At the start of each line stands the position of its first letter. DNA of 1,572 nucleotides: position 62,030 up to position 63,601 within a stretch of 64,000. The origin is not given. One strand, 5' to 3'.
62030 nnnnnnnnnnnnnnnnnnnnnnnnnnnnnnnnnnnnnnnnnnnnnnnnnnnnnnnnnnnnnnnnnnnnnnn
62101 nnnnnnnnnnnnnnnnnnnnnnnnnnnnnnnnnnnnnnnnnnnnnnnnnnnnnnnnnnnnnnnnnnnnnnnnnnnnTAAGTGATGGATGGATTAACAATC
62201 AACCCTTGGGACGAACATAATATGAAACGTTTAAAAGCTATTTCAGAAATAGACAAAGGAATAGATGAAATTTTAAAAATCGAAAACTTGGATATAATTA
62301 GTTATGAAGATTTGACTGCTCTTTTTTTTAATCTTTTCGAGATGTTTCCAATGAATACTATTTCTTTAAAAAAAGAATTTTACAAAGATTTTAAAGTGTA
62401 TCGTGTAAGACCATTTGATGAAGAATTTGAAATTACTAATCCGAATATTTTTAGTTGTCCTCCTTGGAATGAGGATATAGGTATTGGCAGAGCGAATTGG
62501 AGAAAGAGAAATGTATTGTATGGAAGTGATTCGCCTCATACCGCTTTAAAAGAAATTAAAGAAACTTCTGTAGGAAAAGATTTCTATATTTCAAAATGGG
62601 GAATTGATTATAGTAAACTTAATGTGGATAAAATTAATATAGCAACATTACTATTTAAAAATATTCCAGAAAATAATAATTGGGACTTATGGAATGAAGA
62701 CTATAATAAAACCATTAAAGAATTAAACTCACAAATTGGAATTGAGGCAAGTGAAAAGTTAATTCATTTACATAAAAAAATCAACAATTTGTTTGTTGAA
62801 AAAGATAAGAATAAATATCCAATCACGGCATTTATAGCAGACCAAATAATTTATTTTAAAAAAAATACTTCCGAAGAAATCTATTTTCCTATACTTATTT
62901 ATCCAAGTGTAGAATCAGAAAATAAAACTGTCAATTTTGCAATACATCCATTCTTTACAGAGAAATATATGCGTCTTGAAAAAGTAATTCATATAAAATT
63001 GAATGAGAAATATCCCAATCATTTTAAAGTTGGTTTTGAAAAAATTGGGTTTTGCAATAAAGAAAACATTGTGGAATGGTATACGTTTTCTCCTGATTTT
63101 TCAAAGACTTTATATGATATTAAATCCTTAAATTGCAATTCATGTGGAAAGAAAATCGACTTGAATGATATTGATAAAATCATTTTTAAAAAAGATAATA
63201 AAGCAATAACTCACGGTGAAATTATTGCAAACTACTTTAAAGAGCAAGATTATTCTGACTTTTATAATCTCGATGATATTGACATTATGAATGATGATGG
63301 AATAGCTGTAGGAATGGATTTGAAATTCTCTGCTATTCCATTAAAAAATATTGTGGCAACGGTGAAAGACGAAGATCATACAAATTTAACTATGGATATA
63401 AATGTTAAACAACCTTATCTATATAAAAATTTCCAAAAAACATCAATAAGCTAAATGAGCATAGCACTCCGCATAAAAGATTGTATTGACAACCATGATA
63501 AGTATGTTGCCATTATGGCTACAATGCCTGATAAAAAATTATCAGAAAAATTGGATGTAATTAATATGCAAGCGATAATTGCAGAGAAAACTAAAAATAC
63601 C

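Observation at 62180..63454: Atypically long RES-like protein with a large insertion in the domain and an unassigned C-terminal half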

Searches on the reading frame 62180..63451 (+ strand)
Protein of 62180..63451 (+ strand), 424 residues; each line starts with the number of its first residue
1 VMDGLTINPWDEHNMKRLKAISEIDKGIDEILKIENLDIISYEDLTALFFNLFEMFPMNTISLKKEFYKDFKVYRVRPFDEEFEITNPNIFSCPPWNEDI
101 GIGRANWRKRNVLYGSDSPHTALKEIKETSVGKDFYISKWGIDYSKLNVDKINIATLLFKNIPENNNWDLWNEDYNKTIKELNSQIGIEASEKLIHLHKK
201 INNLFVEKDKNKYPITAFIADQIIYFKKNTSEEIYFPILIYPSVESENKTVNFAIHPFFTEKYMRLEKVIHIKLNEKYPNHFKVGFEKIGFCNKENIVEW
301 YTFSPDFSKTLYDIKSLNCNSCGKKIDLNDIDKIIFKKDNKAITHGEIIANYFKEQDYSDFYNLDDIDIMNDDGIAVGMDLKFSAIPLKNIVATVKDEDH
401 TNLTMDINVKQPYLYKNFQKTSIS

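Call 3: search_protein_families(library=pfam, proteins=[window:62180-63451:+], max_evalue=1)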
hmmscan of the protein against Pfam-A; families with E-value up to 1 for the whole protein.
window:62180-63451:+ (424 aa): 2 families
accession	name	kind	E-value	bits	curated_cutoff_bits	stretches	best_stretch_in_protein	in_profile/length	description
PF08808.17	RES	-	2.6e-05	24.7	23.2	1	100-259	22-138/157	RES domain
PF13455.12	MUG113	-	0.19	12.8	22.3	0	256-306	28-64/73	Meiotically up-regulated gene 113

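Call 4: search_protein_families(library=padloc, proteins=[window:62180-63451:+], max_evalue=1)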
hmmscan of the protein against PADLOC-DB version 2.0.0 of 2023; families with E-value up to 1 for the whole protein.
window:62180-63451:+ (424 aa): 0 families

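Call 5: search_protein_families(library=ncbifam, proteins=[window:62180-63451:+], max_evalue=1)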
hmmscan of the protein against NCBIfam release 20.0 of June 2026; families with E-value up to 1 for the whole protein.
window:62180-63451:+ (424 aa): 0 families

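Call 6: find_homologous_proteins(query=window:62180-63451:+, max_evalue=0.001)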
Query window:62180-63451:+ (424 aa): 13 proteins with E <= 0.001 among 5429 candidates.
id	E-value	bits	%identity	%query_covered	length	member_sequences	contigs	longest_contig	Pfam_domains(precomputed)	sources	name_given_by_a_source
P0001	2.9e-185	635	66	98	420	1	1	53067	-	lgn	-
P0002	4.0e-139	483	53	98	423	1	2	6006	-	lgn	-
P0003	2.3e-137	477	56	96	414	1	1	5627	-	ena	-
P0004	4.3e-134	466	55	95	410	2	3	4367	-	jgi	-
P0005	7.7e-127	442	49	98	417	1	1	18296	-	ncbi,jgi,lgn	-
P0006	5.9e-120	420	49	99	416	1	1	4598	-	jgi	jgi:hypothetical protein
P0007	1.8e-108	382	46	98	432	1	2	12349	-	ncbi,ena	-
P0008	4.0e-75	272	49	62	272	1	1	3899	-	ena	-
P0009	1.1e-64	237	35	94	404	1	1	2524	-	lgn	-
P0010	4.7e-51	193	37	74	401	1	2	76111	-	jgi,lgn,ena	-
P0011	1.4e-49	188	33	74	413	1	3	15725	-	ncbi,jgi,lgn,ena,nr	ncbi:MAG: hypothetical protein WC155_06230 [Candidatus Cloacimonadales bacterium]|nr:hypothetical pr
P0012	2.1e-36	144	29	95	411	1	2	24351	PF08808.18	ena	-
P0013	7.5e-12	63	27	67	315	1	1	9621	-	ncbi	ncbi:MAG: hypothetical protein ABI921_01005 [Panacibacter sp.]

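Call 7: search_solved_structures(query=window:62180-63451:+, max_evalue=10, show_alignments=2)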
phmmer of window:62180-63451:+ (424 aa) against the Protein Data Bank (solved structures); distinct sequences matched with E-value up to 10: 1.
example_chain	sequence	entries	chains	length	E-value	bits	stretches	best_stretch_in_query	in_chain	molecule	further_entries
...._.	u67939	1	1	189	0.082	15.4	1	2-74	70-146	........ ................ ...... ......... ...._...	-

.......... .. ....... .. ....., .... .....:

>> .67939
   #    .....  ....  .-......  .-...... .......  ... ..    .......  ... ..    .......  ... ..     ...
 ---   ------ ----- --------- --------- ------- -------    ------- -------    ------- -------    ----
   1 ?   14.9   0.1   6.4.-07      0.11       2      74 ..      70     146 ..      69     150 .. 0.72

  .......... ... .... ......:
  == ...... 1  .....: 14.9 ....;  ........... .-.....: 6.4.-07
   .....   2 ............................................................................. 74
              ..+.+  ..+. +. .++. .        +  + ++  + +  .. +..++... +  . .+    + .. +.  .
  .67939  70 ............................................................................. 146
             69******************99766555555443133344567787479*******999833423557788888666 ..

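Call 12: find_encoding_contigs(protein=P0001, flank=8000, max_places=3)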
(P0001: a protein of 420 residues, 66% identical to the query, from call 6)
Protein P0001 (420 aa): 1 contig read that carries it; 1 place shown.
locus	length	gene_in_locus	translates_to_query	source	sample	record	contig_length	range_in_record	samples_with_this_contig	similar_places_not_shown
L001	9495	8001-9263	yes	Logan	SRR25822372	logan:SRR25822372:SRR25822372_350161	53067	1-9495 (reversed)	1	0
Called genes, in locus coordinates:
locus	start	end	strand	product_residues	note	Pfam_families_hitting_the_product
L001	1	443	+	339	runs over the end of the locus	PF18144:SMODS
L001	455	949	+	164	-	PF18138:bacHORMA_1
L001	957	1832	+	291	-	PF00004:AAA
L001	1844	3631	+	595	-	PF18145:SAVED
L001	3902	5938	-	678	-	PF02534:T4SS-DNA_transf, PF10412:TrwB_AAD_bind, PF12696:TraG-D_C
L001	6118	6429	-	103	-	PF27190:KlcB_3rd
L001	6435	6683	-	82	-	-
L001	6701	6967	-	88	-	PF12957:DUF3846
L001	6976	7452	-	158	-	PF00226:DnaJ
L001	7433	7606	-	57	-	-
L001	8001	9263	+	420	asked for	-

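Call 13: find_encoding_contigs(protein=P0010, flank=8000, max_places=3)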
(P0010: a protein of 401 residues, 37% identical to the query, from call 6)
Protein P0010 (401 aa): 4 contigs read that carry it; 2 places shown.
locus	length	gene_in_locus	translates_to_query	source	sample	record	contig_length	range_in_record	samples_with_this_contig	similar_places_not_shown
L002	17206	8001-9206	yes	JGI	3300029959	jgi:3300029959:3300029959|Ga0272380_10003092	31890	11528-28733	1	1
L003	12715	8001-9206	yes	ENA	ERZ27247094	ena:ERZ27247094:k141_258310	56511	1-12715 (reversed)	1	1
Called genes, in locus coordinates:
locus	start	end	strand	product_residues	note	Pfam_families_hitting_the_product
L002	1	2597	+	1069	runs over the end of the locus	-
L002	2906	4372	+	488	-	PF12161:HsdM_N, PF02384:N6_Mtase, PF07669:Eco57I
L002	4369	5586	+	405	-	PF01420:Methylase_S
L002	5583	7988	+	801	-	PF04313:HSDR_N (faint), PF00270:DEAD, PF04851:ResIII, PF18766:SWI2_SNF2, PF00271:Helicase_C (faint), PF08463:EcoEI_R_C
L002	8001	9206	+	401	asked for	-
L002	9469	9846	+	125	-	PF00226:DnaJ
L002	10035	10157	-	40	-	-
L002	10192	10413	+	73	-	PF09954:DUF2188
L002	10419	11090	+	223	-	-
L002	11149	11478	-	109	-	-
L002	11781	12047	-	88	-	-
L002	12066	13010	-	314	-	PF08401:ArdcN, PF18818:MPTase-PolyVal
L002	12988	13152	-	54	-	-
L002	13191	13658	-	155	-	-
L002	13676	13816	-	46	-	-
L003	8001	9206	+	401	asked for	-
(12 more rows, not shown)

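Call 14: find_encoding_contigs(protein=P0005, flank=8000, max_places=3)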
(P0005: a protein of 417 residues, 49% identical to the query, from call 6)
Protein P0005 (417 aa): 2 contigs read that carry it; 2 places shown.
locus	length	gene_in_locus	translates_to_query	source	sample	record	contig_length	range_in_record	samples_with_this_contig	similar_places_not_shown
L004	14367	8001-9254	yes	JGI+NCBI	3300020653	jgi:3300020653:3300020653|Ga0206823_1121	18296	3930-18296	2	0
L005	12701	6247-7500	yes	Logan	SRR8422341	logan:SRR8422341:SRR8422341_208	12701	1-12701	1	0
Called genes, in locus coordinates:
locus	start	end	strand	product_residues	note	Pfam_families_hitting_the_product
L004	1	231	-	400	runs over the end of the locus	PF17785:PUA_3, PF10672:Methyltrans_SAM, PF02475:TRM5-TYW2_MTfase (weak), PF03602:Cons_hypoth95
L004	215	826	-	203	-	PF02245:Pur_DNA_glyco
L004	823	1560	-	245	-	PF07661:MORN_2 (faint)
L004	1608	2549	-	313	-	PF07992:Pyr_redox_2, PF12831:FAD_oxidored (faint), PF13738:Pyr_redox_3, PF00070:Pyr_redox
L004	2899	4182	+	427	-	PF13102:Phage_int_SAM_5, PF00589:Phage_integrase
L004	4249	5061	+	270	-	-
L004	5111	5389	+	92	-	-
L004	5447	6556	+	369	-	PF13481:AAA_25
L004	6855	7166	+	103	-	-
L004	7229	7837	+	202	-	-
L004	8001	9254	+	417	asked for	-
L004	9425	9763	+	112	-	-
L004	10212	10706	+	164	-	PF00226:DnaJ (faint)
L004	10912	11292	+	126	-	-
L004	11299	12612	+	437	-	PF08238:Sel1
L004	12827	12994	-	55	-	-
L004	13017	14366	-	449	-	?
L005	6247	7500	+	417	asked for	-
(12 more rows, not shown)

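Call 15: find_encoding_contigs(protein=P0007, flank=8000, max_places=3)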
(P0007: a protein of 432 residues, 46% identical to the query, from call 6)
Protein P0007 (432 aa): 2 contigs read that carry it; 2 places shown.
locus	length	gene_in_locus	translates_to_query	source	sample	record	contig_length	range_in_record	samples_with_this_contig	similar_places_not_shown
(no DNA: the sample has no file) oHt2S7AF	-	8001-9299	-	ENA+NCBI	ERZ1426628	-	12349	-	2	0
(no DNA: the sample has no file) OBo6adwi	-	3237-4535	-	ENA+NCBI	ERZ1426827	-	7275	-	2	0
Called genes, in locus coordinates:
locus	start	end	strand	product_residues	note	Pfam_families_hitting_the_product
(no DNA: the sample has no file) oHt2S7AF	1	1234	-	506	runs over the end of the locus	PF00012:HSP70, PF06723:MreB_Mbl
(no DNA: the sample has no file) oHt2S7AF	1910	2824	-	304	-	PF02585:PIG-L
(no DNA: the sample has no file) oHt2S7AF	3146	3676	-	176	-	-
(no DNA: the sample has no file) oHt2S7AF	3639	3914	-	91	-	-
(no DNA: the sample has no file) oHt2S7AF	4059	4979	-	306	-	PF18962:Por_Secre_tail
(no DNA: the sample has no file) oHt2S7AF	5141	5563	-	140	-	PF13620:CarboxypepD_reg, PF13715:CarbopepD_reg_2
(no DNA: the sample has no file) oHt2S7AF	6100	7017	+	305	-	PF09233:Endonuc-EcoRV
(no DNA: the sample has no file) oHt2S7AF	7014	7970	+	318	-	PF02086:MethyltransfD12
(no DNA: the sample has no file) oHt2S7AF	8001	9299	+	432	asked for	-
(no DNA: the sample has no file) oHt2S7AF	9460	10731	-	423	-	PF00078:RVT_1, PF08388:GIIM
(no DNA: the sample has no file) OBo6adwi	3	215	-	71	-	?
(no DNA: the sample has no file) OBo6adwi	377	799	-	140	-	PF13620:CarboxypepD_reg, PF13715:CarbopepD_reg_2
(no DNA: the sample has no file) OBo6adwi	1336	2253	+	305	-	PF09233:Endonuc-EcoRV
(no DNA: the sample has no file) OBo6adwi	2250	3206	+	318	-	PF02086:MethyltransfD12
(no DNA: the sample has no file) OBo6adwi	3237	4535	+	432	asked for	-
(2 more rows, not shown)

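Call 16: find_encoding_contigs(protein=P0011, flank=8000, max_places=3)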
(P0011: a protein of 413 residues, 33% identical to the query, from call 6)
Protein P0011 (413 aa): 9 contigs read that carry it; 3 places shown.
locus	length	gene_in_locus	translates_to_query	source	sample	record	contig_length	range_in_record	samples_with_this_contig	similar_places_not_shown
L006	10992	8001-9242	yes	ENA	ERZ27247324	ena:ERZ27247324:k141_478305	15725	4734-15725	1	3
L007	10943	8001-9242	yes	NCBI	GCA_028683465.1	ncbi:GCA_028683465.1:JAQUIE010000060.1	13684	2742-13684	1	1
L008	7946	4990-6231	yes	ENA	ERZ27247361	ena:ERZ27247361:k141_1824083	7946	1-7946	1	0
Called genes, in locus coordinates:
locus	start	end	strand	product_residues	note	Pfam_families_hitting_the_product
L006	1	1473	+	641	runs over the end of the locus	PF12161:HsdM_N, PF02384:N6_Mtase, PF07669:Eco57I (faint)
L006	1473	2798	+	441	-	PF01420:Methylase_S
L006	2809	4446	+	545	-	PF04326:SLFN_AlbA_2, PF13749:HATPase_c_4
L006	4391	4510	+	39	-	-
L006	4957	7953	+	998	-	PF04313:HSDR_N, PF00270:DEAD, PF04851:ResIII, PF18766:SWI2_SNF2, PF22679:T1R_D3-like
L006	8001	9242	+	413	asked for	-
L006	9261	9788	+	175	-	-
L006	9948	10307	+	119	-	-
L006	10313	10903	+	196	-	-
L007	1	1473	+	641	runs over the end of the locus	PF12161:HsdM_N, PF02384:N6_Mtase, PF07669:Eco57I (faint)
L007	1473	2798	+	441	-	PF01420:Methylase_S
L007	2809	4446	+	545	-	PF04326:SLFN_AlbA_2, PF13749:HATPase_c_4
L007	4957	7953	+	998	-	PF04313:HSDR_N, PF00270:DEAD, PF04851:ResIII, PF18766:SWI2_SNF2, PF22679:T1R_D3-like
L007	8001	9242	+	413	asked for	-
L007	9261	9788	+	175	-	-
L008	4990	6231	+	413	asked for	-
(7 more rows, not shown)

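Call 17: find_encoding_contigs(protein=P0012, flank=8000, max_places=3)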
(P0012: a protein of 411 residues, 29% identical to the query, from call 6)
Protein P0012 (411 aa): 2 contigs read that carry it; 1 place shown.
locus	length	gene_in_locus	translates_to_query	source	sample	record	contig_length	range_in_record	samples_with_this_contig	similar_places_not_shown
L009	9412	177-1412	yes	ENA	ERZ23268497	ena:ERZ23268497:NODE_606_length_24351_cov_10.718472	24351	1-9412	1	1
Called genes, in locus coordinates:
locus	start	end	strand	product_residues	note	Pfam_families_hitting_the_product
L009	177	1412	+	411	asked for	PF08808:RES (faint)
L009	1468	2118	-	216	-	PF04525:LOR (weak)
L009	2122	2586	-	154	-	PF08818:DUF1801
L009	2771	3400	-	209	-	PF02527:GidB, PF13847:Methyltransf_31, PF13649:Methyltransf_25 (faint)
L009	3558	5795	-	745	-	PF18072:FGAR-AT_linker, PF00586:AIRS, PF02769:AIRS_C, PF00586:AIRS, PF02769:AIRS_C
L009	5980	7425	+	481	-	-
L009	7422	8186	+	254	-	PF00106:adh_short, PF08659:KR, PF13561:adh_short_C2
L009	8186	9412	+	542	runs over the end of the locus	PF07969:Amidohydro_3, PF01979:Amidohydro_1 (weak)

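Call 18: predict_structure(alignment_id=A1)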
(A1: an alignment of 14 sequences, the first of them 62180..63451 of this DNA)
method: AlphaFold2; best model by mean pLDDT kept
length: 424 residues; sequences in the alignment: 14
mean_pLDDT: 80.5   pTM: 0.76
mean pLDDT of the five models: 80.5, 80.2, 79.7, 79.0, 78.7
residues with pLDDT >= 90: 90; 70-90: 265; 50-70: 56; < 50: 13
segments of 3 or more residues with pLDDT < 50: 1-4, 421-424
pLDDT, mean of each block of 10 residues (from residue 1): 48 75 91 81 85 80 73 91 91 88 89 89 83 90 81 79 67 77 86 88 84 89 80 80 70 91 91 70 79 91 79 89 82 86 86 70 52 62 86 88 88 75 35
secondary structure, 60 per line:
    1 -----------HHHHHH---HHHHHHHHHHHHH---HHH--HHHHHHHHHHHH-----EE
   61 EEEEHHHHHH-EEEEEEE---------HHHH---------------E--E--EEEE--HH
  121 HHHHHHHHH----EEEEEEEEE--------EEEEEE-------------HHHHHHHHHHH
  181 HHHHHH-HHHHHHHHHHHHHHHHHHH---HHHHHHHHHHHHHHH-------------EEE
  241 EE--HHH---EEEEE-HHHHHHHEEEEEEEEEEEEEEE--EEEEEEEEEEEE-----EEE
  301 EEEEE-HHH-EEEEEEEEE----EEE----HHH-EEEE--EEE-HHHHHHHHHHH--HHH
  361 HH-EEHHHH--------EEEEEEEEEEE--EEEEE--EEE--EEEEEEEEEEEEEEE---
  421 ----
elements in order: H12-17 H21-33 H42-53 E59-64 H65-70 E72-78 H88-91 E113-116 H119-129 E134-142 E151-156 H170-186 H188-206 H210-224 E238-242 E251-255 H257-263 E264-278 E281-292 E298-305 E311-319 E324-326 E335-338 E341-343 H345-355 H358-362 H366-369 E378-388 E391-395 E398-400 E403-417

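Call 21: search_protein_representatives(alignment_id=A1)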
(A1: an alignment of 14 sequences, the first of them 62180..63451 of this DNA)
Query: 14 sequences, 411 profile positions. Proteins with E-value up to 0.001 (for the whole library): 1932; up to 1e-10: 719; up to 1e-30: 257. The best 150 are listed.
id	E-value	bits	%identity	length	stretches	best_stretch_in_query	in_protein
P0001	2.7e-172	589.9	-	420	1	2-410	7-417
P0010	4.6e-142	490.3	-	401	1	11-410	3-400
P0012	1.6e-133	462.1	-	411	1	2-410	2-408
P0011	8.6e-131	453.1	-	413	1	3-410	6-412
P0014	1.8e-118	412.6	-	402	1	11-407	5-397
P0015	1.4e-113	396.4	-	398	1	10-409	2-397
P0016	7.4e-110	384.2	-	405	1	9-409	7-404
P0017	2.5e-100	352.8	-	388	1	22-409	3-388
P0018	6.5e-97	341.5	-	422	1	3-408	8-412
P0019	6.5e-94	331.7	-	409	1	4-409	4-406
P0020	1.9e-92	326.8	-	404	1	7-408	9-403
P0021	5.6e-92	325.3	-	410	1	11-399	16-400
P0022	1.6e-90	320.5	-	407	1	9-408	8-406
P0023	1.9e-87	310.3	-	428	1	7-407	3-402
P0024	9.8e-84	298.1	-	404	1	13-409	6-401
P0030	1.9e-67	244.5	-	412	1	14-338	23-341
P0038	1.7e-53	198.5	-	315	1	9-310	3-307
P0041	3.9e-49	184.2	-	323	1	10-298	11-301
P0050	6.5e-46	173.6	-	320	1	10-299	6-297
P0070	1.8e-42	162.2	-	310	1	10-302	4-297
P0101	2.8e-39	151.7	-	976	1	12-409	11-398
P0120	3.1e-38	148.3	-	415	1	7-397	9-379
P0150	1.9e-36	142.4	-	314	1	9-304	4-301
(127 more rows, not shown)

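Call 22: fold_search(model_id=the predicted structure, library=pdb)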
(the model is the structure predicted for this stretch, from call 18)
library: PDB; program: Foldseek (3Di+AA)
matches with E <= 10: 138; with E <= 0.001: 0
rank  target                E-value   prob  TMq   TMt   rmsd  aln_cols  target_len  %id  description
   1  9r35_A                4.1e-02  0.97  0.22  0.59   7.4       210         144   11  Crystal structure of the Pseudomonas putida Xre-RES toxin-antitoxin complex bound to promoter DNA (released 2025-08-20)
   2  1r19_D                3.7e-01  0.01  0.08  0.09  20.8       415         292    9  Crystal Structure Analysis of S.epidermidis adhesin SdrG binding to Fibrinogen (Apo structure) (released 2003-10-28)
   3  4gt0_A                6.2e-01  0.01  0.06  0.06  26.4       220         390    8  Structure of dengue virus serotype 1 sE containing stem to residue 421 (released 2012-12-19)
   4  1eth_A                1.0e+00  0.07  0.06  0.06   9.4        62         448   19  TRIACYLGLYCEROL LIPASE/COLIPASE COMPLEX (released 1996-12-07)
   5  3h9a_A                1.2e+00  0.01  0.06  0.09  18.0       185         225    6  Crystal structure of BacB, an enzyme involved in Bacilysin synthesis, in triclinic form (released 2010-03-02)
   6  5f89_L                1.3e+00  0.01  0.06  0.09  22.3       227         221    8  Structure of the Unliganded Fab from HIV-1 Neutralising Antibody CAP248-2B that Binds to the gp120 C-terminus - gp41 I (released 2016-12-21)
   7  9lby_A                1.4e+00  0.05  0.07  0.04   9.3        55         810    7  Crystal Structure of Maize Lipoxygenase3 (released 2026-01-07)
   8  3v98_B                1.5e+00  0.05  0.07  0.05  10.7        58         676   14  S663D Stable-5-LOX (released 2012-05-02)
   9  9dmx_B                1.5e+00  0.02  0.07  0.06  23.3       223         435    6  Crystal structure of shark UrIg2 V-C1-C2-C3 domains (released 2025-07-23)
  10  3kog                  1.5e+00  0.01  0.06  0.10  25.4       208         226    9  Crystal structure of Putative pore-forming toxin (YP_001301288.1) from Bacteroides vulgatus ATCC 8482 at 1.85 A resoluti (released 2009-12-01)
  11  3irz                  1.5e+00  0.01  0.06  0.06  18.7       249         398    8  Crystal structure of functional region of UafA from Staphylococcus saprophyticus in P212121 form (released 2010-09-08)
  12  7s0d_L                1.5e+00  0.01  0.05  0.07  23.4       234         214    6  Structure of the SARS-CoV-2 S 6P trimer in complex with neutralizing antibody N-612-014 (released 2021-10-06)
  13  2ciq                  1.6e+00  0.01  0.07  0.09  17.9       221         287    8  Structure-based functional annotation: Yeast ymr099c codes for a D- hexose-6-phosphate mutarotase. (released 2006-07-11)
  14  7csr_A                1.6e+00  0.01  0.06  0.06  26.7       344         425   10  Structure of Ephexin4 R676L (released 2021-02-24)
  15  6q5u_L                1.7e+00  0.02  0.08  0.08  16.4       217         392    6  High resolution electron cryo-microscopy structure of the bacteriophage PR772 (released 2019-06-19)
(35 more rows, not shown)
